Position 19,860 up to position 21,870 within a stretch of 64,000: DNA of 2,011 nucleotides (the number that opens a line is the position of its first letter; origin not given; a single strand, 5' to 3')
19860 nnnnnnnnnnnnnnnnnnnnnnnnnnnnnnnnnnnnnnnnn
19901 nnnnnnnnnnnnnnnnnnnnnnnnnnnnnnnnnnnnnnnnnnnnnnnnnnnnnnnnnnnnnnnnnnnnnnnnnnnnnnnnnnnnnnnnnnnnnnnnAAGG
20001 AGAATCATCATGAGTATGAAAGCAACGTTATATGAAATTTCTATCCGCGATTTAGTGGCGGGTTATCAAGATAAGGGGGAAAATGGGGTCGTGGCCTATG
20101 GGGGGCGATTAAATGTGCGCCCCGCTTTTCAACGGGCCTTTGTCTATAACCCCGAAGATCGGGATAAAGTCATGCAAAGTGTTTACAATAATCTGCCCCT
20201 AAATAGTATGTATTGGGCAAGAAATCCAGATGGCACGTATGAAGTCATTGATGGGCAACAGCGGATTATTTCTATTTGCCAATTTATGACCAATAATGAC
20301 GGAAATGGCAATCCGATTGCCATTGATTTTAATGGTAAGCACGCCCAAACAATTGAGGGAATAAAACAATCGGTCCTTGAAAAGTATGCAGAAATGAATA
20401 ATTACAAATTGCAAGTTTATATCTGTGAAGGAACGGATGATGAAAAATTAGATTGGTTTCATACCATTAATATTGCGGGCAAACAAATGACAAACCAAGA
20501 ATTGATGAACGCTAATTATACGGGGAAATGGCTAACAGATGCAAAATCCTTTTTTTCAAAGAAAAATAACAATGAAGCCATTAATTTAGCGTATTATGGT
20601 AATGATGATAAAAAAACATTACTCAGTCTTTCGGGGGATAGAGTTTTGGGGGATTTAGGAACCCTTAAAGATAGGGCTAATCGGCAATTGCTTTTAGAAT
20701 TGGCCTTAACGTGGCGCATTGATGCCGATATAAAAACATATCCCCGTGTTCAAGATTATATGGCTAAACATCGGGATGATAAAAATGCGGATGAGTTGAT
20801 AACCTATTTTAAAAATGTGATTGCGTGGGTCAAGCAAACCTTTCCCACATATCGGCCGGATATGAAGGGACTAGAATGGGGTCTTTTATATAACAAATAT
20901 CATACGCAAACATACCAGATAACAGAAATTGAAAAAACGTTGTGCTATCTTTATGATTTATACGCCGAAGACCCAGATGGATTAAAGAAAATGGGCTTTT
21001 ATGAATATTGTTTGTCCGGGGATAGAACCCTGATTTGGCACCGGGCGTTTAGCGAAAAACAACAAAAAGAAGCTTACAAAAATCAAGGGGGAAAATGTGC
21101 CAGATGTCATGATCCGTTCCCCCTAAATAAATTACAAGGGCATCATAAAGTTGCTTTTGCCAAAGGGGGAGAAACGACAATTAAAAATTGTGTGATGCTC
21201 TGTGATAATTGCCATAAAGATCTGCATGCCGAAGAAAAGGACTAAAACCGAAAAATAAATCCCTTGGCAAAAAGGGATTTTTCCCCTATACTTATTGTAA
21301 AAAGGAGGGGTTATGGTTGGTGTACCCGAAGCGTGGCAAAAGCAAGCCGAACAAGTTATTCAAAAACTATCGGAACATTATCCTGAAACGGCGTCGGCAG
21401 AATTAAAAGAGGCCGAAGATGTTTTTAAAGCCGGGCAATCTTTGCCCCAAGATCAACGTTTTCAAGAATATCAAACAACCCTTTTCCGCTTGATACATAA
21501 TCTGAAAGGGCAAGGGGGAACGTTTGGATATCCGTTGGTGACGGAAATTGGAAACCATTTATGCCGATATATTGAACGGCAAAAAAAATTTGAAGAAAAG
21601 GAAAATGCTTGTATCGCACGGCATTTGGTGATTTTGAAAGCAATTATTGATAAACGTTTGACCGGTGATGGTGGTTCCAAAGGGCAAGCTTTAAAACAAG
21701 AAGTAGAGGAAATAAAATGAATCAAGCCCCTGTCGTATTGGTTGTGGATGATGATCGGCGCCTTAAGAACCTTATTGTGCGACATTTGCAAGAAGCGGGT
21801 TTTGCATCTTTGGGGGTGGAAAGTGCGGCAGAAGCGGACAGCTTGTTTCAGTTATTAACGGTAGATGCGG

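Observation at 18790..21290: A+T-rich insertion downstream of thrS: M.EcoRI-family adenine methyltransferase paired with a DUF262-HNH nuclease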

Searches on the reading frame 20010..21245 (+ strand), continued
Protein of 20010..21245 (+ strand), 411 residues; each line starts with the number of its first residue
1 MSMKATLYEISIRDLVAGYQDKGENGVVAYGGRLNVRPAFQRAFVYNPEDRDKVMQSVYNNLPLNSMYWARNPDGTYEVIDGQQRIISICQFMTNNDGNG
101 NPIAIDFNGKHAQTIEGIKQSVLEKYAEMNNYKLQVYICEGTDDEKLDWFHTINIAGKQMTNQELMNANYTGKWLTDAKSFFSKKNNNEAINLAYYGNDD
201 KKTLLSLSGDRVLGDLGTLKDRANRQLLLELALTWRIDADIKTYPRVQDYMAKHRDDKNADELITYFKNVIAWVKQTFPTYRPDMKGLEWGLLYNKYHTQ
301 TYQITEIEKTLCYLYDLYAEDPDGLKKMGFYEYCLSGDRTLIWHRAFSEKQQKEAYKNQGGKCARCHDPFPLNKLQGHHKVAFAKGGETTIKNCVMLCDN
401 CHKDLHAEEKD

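Call 89: search_solved_structures(query=A3, max_evalue=1)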
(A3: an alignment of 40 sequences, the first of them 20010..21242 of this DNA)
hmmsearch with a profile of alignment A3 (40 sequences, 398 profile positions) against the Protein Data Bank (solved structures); distinct sequences matched with E-value up to 1: 11.
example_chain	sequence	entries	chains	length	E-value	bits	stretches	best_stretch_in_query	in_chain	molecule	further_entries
6ghc_A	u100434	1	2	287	8.2e-07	31.8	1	341-396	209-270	5-methylcytosine-specific restriction enzyme A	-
6me0_C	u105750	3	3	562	1.2e-05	27.9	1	334-396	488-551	Maturase reverse transcriptase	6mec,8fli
4h9d_A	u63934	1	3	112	8.2e-05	25.2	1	337-391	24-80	HNH endonuclease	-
9k2z_A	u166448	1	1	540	0.0038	19.7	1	332-395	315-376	HfmIscB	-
7dxm_A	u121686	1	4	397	0.052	16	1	176-227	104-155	Protein DltD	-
5mkw_A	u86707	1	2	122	0.092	15.2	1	364-397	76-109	DNA annealing helicase and endonuclease ZRANB3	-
9nvu_P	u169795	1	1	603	0.33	13.4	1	341-395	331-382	OrufIscB-REC-swap 49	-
5h0m_A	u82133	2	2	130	0.41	13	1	329-397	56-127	HNH endonuclease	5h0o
9sjn_A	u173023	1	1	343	0.73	12.2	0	341-393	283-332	Cas8f fusion with HNH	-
8ydb_J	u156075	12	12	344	0.73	12.2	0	341-393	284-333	Cas8f fusion with HNH | HNH endonuclease | a protein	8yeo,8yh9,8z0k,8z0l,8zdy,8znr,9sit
8w1p_G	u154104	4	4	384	0.92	11.9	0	343-393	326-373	Cas8 | Cas8f fusion with HNH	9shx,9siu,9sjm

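Call 90: find_encoding_contigs(protein=P0012, flank=5000, max_places=3)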
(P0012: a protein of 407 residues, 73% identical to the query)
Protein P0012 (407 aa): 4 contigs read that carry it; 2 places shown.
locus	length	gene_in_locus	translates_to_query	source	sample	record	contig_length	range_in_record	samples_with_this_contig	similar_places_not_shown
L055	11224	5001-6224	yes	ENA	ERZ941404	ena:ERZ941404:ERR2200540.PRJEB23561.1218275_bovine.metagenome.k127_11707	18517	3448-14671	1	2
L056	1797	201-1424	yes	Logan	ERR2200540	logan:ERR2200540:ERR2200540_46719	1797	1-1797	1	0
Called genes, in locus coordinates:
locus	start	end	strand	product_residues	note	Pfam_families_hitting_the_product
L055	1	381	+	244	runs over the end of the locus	-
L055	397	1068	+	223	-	-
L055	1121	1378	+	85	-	-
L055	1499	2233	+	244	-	PF01618:MotA_ExbB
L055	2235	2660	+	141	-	PF02472:ExbD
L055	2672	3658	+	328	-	-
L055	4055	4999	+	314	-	PF13651:EcoRI_methylase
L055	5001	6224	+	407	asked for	PF03235:GmrSD_N, PF01844:HNH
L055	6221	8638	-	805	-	PF00580:UvrD-helicase, PF01443:Viral_helicase1 (faint), PF13245:AAA_19, PF13604:AAA_30 (faint), PF13361:UvrD_C, PF13538:UvrD_C_2 (faint)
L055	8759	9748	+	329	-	PF20030:bpMoxR, PF07726:AAA_3, PF07728:AAA_5, PF17863:AAA_lid_2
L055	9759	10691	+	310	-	PF01882:DUF58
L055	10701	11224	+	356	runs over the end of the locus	PF00535:Glycos_transf_2, PF10111:Glyco_tranf_2_2, PF13641:Glyco_tranf_2_3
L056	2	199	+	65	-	?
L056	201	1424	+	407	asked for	PF03235:GmrSD_N, PF01844:HNH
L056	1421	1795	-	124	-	?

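Call 91: find_encoding_contigs(protein=P0015, flank=5000, max_places=3)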
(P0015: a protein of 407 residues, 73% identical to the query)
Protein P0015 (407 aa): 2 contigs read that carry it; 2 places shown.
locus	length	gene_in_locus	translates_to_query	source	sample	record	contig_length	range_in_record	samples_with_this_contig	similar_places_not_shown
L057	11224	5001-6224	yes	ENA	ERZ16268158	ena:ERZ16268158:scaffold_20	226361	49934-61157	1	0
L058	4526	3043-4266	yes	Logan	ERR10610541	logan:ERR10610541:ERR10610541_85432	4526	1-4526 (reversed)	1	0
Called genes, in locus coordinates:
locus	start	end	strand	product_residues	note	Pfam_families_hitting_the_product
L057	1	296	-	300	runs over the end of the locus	-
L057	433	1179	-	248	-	-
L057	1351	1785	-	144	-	PF05099:TerB (faint)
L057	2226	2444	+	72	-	-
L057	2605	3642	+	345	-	PF01116:F_bP_aldolase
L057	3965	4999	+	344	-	PF13651:EcoRI_methylase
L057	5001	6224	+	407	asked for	PF03235:GmrSD_N, PF01844:HNH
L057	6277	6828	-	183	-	PF05198:IF3_N, PF00707:IF3_C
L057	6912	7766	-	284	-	-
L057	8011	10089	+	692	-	PF22745:Nlig-Ia, PF01653:DNA_ligase_aden, PF03120:OB_DNA_ligase, PF03119:DNA_ligase_ZBD, PF12738:PTCB-BRCT (faint), PF12826:HHH_2, PF14520:HHH_5 (weak), PF00533:BRCT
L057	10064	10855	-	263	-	-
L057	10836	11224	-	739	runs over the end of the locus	PF02534:T4SS-DNA_transf, PF10412:TrwB_AAD_bind, PF12696:TraG-D_C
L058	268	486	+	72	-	-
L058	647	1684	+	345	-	PF01116:F_bP_aldolase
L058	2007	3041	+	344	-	PF13651:EcoRI_methylase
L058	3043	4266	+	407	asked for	PF03235:GmrSD_N, PF01844:HNH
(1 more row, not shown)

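Call 92: find_encoding_contigs(protein=P0020, flank=5000, max_places=3)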
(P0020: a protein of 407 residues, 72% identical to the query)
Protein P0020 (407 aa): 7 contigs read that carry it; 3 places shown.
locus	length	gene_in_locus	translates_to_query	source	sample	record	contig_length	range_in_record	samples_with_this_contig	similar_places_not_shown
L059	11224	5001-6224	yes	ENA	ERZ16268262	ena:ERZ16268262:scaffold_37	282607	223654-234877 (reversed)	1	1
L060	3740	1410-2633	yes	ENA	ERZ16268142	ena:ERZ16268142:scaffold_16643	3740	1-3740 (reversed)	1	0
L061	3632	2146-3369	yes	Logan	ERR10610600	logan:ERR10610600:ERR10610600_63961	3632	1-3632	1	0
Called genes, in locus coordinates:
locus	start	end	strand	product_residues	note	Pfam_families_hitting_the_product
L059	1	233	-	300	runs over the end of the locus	-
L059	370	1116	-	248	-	-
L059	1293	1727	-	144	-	PF05099:TerB (faint)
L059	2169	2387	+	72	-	-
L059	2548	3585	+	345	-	PF01116:F_bP_aldolase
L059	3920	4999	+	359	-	PF13651:EcoRI_methylase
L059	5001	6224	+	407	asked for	PF03235:GmrSD_N, PF01844:HNH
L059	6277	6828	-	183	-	PF05198:IF3_N, PF00707:IF3_C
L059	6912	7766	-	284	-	-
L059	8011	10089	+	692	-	PF22745:Nlig-Ia, PF01653:DNA_ligase_aden, PF03120:OB_DNA_ligase, PF03119:DNA_ligase_ZBD, PF12738:PTCB-BRCT (faint), PF12826:HHH_2, PF14520:HHH_5 (weak), PF00533:BRCT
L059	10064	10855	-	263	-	-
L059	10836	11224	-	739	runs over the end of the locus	PF02534:T4SS-DNA_transf, PF10412:TrwB_AAD_bind, PF12696:TraG-D_C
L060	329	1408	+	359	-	PF13651:EcoRI_methylase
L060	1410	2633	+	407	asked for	PF03235:GmrSD_N, PF01844:HNH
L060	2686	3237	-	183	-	PF05198:IF3_N, PF00707:IF3_C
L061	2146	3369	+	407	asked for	PF03235:GmrSD_N, PF01844:HNH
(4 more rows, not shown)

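Call 93: find_encoding_contigs(protein=P0002, flank=5000, max_places=3)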
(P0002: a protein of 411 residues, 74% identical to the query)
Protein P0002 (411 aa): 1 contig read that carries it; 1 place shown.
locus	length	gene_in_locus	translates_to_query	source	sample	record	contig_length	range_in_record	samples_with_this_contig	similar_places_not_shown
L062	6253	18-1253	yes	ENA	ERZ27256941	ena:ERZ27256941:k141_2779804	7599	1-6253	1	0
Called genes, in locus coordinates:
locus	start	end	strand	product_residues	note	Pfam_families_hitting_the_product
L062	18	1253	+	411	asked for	PF03235:GmrSD_N, PF01844:HNH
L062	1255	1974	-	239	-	PF08032:SpoU_sub_bind, PF00588:SpoU_methylase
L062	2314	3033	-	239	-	PF01381:HTH_3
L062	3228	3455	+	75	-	-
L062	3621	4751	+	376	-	PF08282:Hydrolase_3 (weak)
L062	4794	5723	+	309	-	PF02811:PHP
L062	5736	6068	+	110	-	PF13637:Ank_4 (weak)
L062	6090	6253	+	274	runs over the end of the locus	PF00023:Ank (faint), PF12796:Ank_2, PF13606:Ank_3 (faint), PF13637:Ank_4 (faint), PF23745:ANK_LRRK2 (faint), PF12796:Ank_2, PF13857:Ank_5 (weak)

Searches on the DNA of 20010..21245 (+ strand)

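Call 46: search_rna_families(sources=[L001, L014, L016, L017, L018, L019, L020, L021, L023, L026, L028, L030], threshold=gathering)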
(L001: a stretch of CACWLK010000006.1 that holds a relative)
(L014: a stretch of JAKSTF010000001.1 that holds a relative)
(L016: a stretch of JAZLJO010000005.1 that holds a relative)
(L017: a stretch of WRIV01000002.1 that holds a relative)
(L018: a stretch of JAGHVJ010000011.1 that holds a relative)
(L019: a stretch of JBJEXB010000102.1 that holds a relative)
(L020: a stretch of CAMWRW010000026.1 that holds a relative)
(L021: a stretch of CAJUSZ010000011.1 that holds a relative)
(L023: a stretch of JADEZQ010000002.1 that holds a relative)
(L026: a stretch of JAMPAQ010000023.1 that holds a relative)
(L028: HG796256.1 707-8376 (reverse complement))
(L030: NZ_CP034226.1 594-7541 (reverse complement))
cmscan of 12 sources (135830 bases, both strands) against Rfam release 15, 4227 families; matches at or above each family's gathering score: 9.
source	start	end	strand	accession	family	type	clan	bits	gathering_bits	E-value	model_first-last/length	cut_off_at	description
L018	26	98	+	RF00005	tRNA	Gene; tRNA;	CL00001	74.1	29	5e-14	1-71/71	no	tRNA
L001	789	861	+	RF00005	tRNA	Gene; tRNA;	CL00001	68.3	29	2e-12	1-71/71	no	tRNA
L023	8860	8932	+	RF00005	tRNA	Gene; tRNA;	CL00001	66.9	29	4.8e-12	1-71/71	no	tRNA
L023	8622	8694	+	RF00005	tRNA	Gene; tRNA;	CL00001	66.7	29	5.2e-12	1-71/71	no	tRNA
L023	8775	8848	+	RF00005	tRNA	Gene; tRNA;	CL00001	64.8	29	1.8e-11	1-71/71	no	tRNA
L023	8696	8767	+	RF00005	tRNA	Gene; tRNA;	CL00001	62.2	29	9.1e-11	1-71/71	no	tRNA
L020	8299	8369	+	RF00005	tRNA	Gene; tRNA;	CL00001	60.3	29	3.1e-10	1-71/71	no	tRNA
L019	1735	1816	+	RF00005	tRNA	Gene; tRNA;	CL00001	57.9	29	1.4e-09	1-71/71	no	tRNA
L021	7237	7288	+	RF00005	tRNA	Gene; tRNA;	CL00001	33.6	29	0.0069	1-50/71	3'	tRNA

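Call 81: search_rna_families(source=L014, start=4680, end=4960, threshold=evalue, max_evalue=1)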
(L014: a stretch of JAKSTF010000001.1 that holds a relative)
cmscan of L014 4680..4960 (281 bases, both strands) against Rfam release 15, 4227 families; matches with E-value up to 1: 1.
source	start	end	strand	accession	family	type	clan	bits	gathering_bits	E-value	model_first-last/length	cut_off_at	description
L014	4871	4950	+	RF00271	SNORD60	Gene; snRNA; snoRNA; CD-box;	CL00066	19.3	42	0.29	1-83/83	no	Small nucleolar RNA SNORD60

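Call 82: search_rna_families(source=L021, start=4420, end=4770, threshold=evalue, max_evalue=1)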
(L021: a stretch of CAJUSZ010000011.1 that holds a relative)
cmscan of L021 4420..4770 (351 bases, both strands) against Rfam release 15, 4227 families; matches with E-value up to 1: 1.
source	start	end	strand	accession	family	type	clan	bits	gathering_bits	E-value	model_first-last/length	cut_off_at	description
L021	4545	4598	+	RF00482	snoF1_F2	Gene; snRNA; snoRNA; HACA-box;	-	17.1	60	0.69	78-131/140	no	Small nucleolar RNA F1/F2/snoR5a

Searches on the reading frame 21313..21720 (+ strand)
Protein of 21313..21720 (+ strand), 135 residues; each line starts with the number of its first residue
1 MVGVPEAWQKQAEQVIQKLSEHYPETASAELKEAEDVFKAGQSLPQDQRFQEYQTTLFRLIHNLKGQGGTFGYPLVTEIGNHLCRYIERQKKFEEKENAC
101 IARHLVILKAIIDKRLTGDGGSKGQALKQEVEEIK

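Call 3: search_protein_families(library=pfam, proteins=[window:21313-21720:+], max_evalue=0.1)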
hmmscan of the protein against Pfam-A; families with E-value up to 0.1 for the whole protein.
window:21313-21720:+ (135 aa): 2 families
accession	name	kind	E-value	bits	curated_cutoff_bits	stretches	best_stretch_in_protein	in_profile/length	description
PF01627.28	Hpt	-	0.00012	22.7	24.6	1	51-96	23-67/84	Hpt domain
PF08721.17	Tn7_Tnp_TnsA_C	-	0.07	14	23.4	0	82-111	50-79/83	TnsA endonuclease C terminal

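Call 33: find_encoding_contigs(protein=window:21313-21720:+, flank=10000, max_places=6)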
Protein window:21313-21720:+ (135 aa): no gene with exactly this product is on record in the collection.

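Call 35: find_related_loci(query=window:21313-21720:+, collection=metagenome_contigs, flank=8000)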
Query window:21313-21720:+ (135 aa) in metagenome_contigs; peptide patterns used: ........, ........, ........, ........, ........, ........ (x = any residue, [..] = any of these).
211 stretches matched a pattern; 8 encode a relative of the query (tblastn E <= 1e-3); 8 distinct loci.
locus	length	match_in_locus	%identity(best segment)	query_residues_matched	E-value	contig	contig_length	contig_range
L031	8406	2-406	98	1-135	1e-87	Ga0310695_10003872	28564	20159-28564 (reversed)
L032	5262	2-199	74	66-131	6e-32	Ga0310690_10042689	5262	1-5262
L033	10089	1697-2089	41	1-132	3e-30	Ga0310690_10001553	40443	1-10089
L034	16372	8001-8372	40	11-134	2e-29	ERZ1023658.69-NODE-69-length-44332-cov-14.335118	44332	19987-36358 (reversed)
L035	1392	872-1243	40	11-134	9e-30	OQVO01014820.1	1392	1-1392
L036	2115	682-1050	37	10-132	1e-26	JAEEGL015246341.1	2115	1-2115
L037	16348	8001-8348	38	15-131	3e-23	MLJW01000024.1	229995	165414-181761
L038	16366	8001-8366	36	10-132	3e-21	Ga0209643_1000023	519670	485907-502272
